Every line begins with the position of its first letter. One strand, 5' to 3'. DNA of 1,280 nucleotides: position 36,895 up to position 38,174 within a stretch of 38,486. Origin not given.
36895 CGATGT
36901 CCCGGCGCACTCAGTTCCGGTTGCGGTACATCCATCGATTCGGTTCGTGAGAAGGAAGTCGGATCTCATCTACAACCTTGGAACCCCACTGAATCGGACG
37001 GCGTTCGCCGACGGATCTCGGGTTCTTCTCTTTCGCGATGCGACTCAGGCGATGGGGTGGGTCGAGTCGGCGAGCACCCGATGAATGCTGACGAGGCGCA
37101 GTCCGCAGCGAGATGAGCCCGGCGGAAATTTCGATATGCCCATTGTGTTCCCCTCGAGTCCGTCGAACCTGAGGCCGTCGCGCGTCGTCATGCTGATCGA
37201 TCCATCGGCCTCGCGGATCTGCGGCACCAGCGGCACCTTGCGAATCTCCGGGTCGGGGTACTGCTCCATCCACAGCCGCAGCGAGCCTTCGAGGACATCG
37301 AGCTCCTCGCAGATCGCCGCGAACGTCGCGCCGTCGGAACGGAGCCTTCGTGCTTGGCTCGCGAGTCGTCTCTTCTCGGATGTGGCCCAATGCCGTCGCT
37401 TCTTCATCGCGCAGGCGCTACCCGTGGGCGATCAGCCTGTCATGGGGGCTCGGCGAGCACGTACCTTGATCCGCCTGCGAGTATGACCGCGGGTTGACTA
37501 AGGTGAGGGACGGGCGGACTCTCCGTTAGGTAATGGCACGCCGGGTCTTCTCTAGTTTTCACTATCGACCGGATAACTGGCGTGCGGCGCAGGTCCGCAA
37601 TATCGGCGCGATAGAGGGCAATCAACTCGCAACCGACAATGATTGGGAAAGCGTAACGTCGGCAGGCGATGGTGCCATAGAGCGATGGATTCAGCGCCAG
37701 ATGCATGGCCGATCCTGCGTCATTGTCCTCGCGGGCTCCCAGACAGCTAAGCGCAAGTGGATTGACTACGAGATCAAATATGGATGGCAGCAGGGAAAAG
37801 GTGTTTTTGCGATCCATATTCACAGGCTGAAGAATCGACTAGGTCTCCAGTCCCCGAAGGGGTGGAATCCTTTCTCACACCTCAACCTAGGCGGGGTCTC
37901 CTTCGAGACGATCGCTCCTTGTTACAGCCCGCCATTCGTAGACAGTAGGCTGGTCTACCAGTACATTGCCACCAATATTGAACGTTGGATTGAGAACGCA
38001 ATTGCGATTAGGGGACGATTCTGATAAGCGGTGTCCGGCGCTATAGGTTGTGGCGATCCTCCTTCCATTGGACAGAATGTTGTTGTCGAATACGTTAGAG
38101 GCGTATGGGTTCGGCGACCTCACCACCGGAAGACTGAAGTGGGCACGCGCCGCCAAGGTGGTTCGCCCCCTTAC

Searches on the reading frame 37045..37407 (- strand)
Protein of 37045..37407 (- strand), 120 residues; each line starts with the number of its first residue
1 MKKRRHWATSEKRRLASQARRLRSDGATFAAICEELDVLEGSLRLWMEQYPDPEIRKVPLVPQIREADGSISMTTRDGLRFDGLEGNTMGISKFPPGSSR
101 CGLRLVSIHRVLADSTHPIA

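Call 3: search_protein_families(library=pfam, proteins=[window:37045-37407:-], max_evalue=1)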
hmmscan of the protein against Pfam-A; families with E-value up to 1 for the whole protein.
window:37045-37407:- (120 aa): 3 families
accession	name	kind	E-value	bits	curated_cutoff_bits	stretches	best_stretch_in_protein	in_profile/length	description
PF01527.26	HTH_Tnp_1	-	2.3e-05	24.9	24.1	1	1-50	1-47/75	Transposase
PF13384.12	HTH_23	-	0.036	14.3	24.6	1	10-50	3-41/50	Homeodomain-like domain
PF24392.2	Parb-CE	-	0.26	11.7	23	1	35-79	63-107/147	ParB CE domain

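Call 4: search_protein_families(library=padloc, proteins=[window:37045-37407:-], max_evalue=1)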
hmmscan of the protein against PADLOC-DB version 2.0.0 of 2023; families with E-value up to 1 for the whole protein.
window:37045-37407:- (120 aa): 0 families

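Call 5: search_protein_families(library=ncbifam, proteins=[window:37045-37407:-], max_evalue=1)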
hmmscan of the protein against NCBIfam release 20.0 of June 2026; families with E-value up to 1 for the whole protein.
window:37045-37407:- (120 aa): 1 family
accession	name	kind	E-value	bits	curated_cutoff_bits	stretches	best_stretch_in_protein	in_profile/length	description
NF047595.1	IS66_ISRel24_TnpA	equivalog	0.0004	21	74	1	3-51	1-46/113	IS66-like element accessory protein TnpA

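Call 84: search_protein_families(library=phrogs, proteins=[window:37045-37407:-], max_evalue=0.01)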
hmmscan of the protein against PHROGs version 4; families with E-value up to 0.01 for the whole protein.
window:37045-37407:- (120 aa): 1 family
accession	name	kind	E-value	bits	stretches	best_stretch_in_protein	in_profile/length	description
phrog_3910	-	transcription regulation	0.0096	15.9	1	3-47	62-106/356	transcriptional regulator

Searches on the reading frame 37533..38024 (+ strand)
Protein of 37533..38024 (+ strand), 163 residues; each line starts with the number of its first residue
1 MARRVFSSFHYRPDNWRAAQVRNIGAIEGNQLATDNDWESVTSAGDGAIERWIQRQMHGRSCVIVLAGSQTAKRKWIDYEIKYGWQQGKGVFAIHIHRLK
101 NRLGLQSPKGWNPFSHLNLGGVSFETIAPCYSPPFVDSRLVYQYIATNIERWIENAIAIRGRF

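Call 3: search_protein_families(library=pfam, proteins=[window:37533-38024:+], max_evalue=1)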
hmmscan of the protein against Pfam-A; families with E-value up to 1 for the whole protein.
window:37533-38024:+ (163 aa): 3 families
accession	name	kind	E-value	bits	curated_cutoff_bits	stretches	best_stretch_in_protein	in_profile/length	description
PF08937.16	ThsB_TIR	-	1.6e-26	93.1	21.2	1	6-100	1-99/100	Thoeris protein ThsB, TIR-like domain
PF13676.11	TIR_2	-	0.026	15.5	28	1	43-97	35-92/122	TIR domain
PF18173.6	bacHORMA_2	-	0.14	12.4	27.3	1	36-100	40-100/166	Bacterial HORMA domain 2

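Call 4: search_protein_families(library=padloc, proteins=[window:37533-38024:+], max_evalue=1)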
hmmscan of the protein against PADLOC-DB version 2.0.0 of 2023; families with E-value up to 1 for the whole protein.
window:37533-38024:+ (163 aa): 6 families
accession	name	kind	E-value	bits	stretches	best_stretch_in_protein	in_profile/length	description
PDLC00433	ThsB1|ThsB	-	6e-65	216.3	1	1-161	1-162/164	TIR-like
PDLC04688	PDC-M50B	-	3.3e-56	188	1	1-160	1-159/162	-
PDLC00431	ThsB1|ThsB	-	9.6e-54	180.1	1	1-162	1-162/162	TIR-like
PDLC00418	ThsB1|ThsB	-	2.3e-06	25.5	1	45-100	49-104/155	TIR-like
PDLC00428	ThsB1|ThsB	-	0.00025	19.4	1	35-86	46-102/219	TIR-like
PDLC00426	ThsB1|ThsB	-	0.02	12.2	1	49-101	286-338/352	TIR-like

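Call 5: search_protein_families(library=ncbifam, proteins=[window:37533-38024:+], max_evalue=1)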
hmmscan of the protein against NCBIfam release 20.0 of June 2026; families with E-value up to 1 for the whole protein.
window:37533-38024:+ (163 aa): 0 families

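Call 84: search_protein_families(library=phrogs, proteins=[window:37533-38024:+], max_evalue=0.01)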
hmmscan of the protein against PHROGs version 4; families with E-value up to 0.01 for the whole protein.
window:37533-38024:+ (163 aa): 2 families
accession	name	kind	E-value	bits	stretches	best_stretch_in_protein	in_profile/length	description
phrog_6988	-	unknown function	8.9e-10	39.6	1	40-100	46-106/135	-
phrog_13658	-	unknown function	0.0001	23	1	1-83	1-80/198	-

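Call 106: search_dna_similar(query=window:37533-38021:+, collection=plasmids, mode=protein, max_rows=15)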
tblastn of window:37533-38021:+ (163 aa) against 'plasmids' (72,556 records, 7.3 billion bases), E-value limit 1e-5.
Records with a match: 98; places in all: 109; records where one place covers at least 80% of the query: 53.
Best place of each record, by identity: <60% 98.
By first word of the organism name: Bacillus 20; Zymomonas 8; Sinorhizobium 6; Sphingobium 5; Klebsiella 4; Rhizobium 3; Lactiplantibacillus 3; Sulfitobacter 3; Sphingomonas 2; Phocaeicola 2; and 34 more.
By predicted mobility (MOB-suite, as given by PLSDB): non-mobilizable 52; conjugative 30; mobilizable 16.
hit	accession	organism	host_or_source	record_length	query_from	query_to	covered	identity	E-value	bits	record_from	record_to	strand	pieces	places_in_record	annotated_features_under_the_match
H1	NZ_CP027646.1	Ligilactobacillus salivarius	hen,single cell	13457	1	160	98%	56.5%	6e-57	198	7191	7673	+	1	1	TIR domain-containing protein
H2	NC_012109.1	Desulforapulum autotrophicum HRM2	-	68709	1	160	98%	50.0%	2e-45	165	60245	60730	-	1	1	TIR domain-containing protein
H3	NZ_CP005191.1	Sphingobium sp. MI1205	-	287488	1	160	98%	50.0%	3e-43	159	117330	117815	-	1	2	TIR domain-containing protein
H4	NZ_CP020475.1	Roseovarius mucosus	Skeletonema marinoi strain RO5AC,Cell ...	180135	1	161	99%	49.1%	4e-42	155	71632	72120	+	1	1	TIR domain-containing protein | hypothetical protein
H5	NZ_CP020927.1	Sphingobium yanoikuyae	soil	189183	1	160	98%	48.8%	2e-41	154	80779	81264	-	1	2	TIR domain-containing protein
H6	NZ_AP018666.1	Sphingobium amiense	-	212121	1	160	98%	48.8%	2e-41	154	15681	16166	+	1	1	TIR domain-containing protein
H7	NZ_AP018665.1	Sphingobium amiense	-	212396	1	160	98%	48.8%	2e-41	154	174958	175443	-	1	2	TIR domain-containing protein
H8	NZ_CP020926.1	Sphingobium yanoikuyae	soil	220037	1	160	98%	48.8%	2e-41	154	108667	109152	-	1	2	TIR domain-containing protein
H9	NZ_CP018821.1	Sphingomonas koreensis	-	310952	1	160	98%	48.8%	2e-41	154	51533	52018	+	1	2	TIR domain-containing protein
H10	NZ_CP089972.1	Cereibacter azotoformans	Owen's River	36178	1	162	99%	47.6%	1e-44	163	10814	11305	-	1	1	TIR domain-containing protein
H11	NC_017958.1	Tistrella mobilis KA081020-065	-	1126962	1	160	98%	47.8%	1e-43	160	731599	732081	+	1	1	record has no annotation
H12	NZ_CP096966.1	Phocaeicola vulgatus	whole organism,human feces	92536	3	163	99%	45.8%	2e-44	162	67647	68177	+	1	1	TIR domain-containing protein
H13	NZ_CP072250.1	Phocaeicola dorei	Homo sapiens,cultured bacterial ...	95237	3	163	99%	45.8%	2e-44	162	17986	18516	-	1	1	TIR domain-containing protein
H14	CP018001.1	Rhizobium sp. Y9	Veronaeopsis simplex Y34,cell culture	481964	1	160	98%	44.4%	8e-42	154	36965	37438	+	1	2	hypothetical protein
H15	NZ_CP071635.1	Rhizobium sp. NZLR1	lentil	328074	1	161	99%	41.6%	2e-40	151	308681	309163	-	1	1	TIR domain-containing protein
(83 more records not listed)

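Call 107: get_annotated_region(hit=H2, flank=4000)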
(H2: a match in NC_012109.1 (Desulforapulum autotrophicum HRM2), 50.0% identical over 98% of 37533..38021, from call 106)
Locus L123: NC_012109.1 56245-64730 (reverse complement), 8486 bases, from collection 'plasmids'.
description: Desulforapulum autotrophicum HRM2 plasmid pHRM2a, complete sequence
organism: Desulforapulum autotrophicum HRM2 (NCBI taxid 177437)
taxonomy: Bacteria; Thermodesulfobacteriota; Desulfobacteria; Desulfobacterales; Desulfobacteraceae; Desulforapulum; Desulforapulum autotrophicum; Desulforapulum autotrophicum HRM2
host: -; source: -; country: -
typing (MOB-suite, as given by PLSDB): mobilizable; replicon rep_cluster_1872; relaxase MOBQ
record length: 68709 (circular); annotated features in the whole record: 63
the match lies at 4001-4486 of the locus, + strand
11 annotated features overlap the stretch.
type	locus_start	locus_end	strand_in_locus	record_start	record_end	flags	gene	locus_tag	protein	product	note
CDS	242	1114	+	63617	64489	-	-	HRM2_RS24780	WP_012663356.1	exonuclease domain-containing protein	-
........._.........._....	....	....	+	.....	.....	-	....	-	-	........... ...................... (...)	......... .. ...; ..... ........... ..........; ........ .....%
predicted_resistance_gene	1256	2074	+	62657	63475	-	lnu(F)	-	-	lincosamide nucleotidyltransferase Lnu(F)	predicted by amrfinderplus; class LINCOSAMIDE; identity 99.27%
CDS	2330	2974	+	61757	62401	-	-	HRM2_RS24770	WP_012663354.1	hypothetical protein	-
CDS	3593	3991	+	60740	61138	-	-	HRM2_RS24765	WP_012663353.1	hypothetical protein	-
CDS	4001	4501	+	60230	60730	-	-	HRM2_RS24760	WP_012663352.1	TIR domain-containing protein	-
CDS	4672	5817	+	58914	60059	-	-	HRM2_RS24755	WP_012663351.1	HEAT repeat domain-containing protein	-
CDS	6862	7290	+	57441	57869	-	-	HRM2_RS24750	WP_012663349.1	hypothetical protein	-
CDS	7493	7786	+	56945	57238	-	-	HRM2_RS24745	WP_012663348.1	type II toxin-antitoxin system HigB family toxin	GO:0090304 - nucleic acid metabolic process [Evidence IEA]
CDS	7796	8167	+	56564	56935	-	-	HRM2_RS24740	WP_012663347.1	transcriptional regulator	-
CDS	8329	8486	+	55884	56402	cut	-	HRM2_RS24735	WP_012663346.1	hypothetical protein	-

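Call 108: get_annotated_region(hit=H3, flank=4000)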
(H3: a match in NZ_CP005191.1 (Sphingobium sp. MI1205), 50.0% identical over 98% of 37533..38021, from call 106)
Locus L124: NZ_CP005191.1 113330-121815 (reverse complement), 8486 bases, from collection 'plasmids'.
description: Sphingobium sp. MI1205 plasmid pMI2, complete sequence
organism: Sphingobium sp. MI1205 (NCBI taxid 407020)
taxonomy: Bacteria; Pseudomonadota; Alphaproteobacteria; Sphingomonadales; Sphingomonadaceae; Sphingobium; Sphingobium sp. MI1205
host: -; source: -; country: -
typing (MOB-suite, as given by PLSDB): conjugative; replicon rep_cluster_543,rep_cluster_754; relaxase MOBQ; mating-pair formation MPF_F
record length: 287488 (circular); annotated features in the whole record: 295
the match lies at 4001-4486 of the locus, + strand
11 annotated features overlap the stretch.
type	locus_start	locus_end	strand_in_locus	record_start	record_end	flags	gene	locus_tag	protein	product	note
CDS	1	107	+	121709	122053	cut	-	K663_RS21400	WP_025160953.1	metalloregulator ArsR/SmtB family transcription factor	GO:0006355 - regulation of DNA-templated transcription [Evidence IEA]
CDS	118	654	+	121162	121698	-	-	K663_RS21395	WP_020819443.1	arsenate reductase ArsC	-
CDS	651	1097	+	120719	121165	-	arsC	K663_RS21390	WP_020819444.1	arsenate reductase (glutaredoxin)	-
CDS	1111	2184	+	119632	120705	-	arsB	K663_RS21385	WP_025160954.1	ACR3 family arsenite efflux transporter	-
CDS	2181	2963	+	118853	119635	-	arsH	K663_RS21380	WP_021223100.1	arsenical resistance protein ArsH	-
CDS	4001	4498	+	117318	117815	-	-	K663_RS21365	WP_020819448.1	TIR domain-containing protein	-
CDS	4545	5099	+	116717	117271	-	-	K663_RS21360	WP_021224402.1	TIR domain-containing protein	GO:0007165 - signal transduction [Evidence IEA]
CDS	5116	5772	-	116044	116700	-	-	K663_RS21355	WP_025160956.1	hypothetical protein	-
CDS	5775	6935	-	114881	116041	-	-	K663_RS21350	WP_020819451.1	toll/interleukin-1 receptor domain-containing protein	GO:0007165 - signal transduction [Evidence IEA]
CDS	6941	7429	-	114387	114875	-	-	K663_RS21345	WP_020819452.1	TIR domain-containing protein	-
CDS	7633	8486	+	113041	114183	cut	-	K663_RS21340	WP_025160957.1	tyrosine-type recombinase/integrase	GO:0015074 - DNA integration [Evidence IEA]; GO:0006310 - DNA recombination [Evidence IEA]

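Call 109: get_annotated_region(hit=H1, flank=4000)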
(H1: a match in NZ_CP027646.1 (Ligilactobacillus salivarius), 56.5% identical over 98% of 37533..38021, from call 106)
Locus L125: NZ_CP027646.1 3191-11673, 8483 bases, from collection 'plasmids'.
description: Ligilactobacillus salivarius strain IBB3154 plasmid pIBB3154_2, complete sequence
organism: Ligilactobacillus salivarius (NCBI taxid 1624)
taxonomy: Bacteria; Bacillota; Bacilli; Lactobacillales; Lactobacillaceae; Ligilactobacillus; Ligilactobacillus salivarius
host: -; source: hen,single cell; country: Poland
typing (MOB-suite, as given by PLSDB): non-mobilizable; replicon rep_cluster_530
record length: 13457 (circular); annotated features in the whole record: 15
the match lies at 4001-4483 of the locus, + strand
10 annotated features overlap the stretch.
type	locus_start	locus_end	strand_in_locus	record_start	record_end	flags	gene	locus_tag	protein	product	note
CDS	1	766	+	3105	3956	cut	-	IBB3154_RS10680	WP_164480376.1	site-specific integrase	GO:0015074 - DNA integration [Evidence IEA]; GO:0006310 - DNA recombination [Evidence IEA]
CDS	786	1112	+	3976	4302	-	-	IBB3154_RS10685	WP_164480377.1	single-stranded DNA-binding protein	-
CDS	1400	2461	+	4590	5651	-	-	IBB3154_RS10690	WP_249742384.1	replication initiation factor domain-containing protein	GO:0006270 - DNA replication initiation [Evidence IEA]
CDS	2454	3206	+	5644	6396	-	-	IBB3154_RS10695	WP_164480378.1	LysM peptidoglycan-binding domain-containing protein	-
CDS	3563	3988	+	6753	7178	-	-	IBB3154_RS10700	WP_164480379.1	hypothetical protein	-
CDS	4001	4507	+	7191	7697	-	-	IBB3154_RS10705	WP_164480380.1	TIR domain-containing protein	-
CDS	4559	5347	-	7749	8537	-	-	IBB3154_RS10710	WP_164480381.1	hypothetical protein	-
CDS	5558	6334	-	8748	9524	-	-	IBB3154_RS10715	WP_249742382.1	SinI family restriction endonuclease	GO:0009307 - DNA restriction-modification system [Evidence IEA]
CDS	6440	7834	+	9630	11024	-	dcm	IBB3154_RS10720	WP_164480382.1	DNA (cytosine-5-)-methyltransferase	GO:0006304 - DNA modification [Evidence IEA]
CDS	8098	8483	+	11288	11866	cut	-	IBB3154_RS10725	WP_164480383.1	recombinase family protein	GO:0006310 - DNA recombination [Evidence IEA]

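Call 111: search_protein_families(library=padloc, proteins=[L123:3593-3988:+, L125:3563-3985:+, L123:4001-4498:+], max_evalue=0.01)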
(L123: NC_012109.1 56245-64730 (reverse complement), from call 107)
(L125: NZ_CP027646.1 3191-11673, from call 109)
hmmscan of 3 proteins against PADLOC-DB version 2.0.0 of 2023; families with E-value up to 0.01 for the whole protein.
L123:3593-3988:+ (132 aa): 4 families
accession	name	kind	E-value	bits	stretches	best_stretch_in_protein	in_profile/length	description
PDLC04686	PDC-M50A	-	4.5e-54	180.3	1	1-130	1-131/134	-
PDLC04685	PDC-M50A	-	8.5e-42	140.5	1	3-129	4-127/130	-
PDLC04687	PDC-M50A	-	1.2e-18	65.5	1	4-126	12-135/144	-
PDLC04684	PDC-M50A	-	1.5e-15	56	1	7-122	17-131/159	-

L125:3563-3985:+ (141 aa): 4 families
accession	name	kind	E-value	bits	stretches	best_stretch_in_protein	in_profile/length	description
PDLC04685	PDC-M50A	-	1.4e-48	162.4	1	10-141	3-130/130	-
PDLC04686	PDC-M50A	-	1.3e-32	110.8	1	9-139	1-131/134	-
PDLC04687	PDC-M50A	-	1e-16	59.2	1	14-136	14-130/144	-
PDLC04684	PDC-M50A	-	1.2e-10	40.1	1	16-96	18-91/159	-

L123:4001-4498:+ (166 aa): 5 families
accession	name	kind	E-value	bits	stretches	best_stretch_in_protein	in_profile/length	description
PDLC00433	ThsB1|ThsB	-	1.5e-65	218.2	1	1-164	1-163/164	TIR-like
PDLC04688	PDC-M50B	-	1.7e-62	208.4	1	1-164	1-161/162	-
PDLC00431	ThsB1|ThsB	-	3e-57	191.5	1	1-163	1-161/162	TIR-like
PDLC00418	ThsB1|ThsB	-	2.4e-06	25.5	1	47-102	51-106/155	TIR-like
PDLC00429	ThsB1|ThsB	-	0.0034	15.5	1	46-102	51-108/167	TIR-like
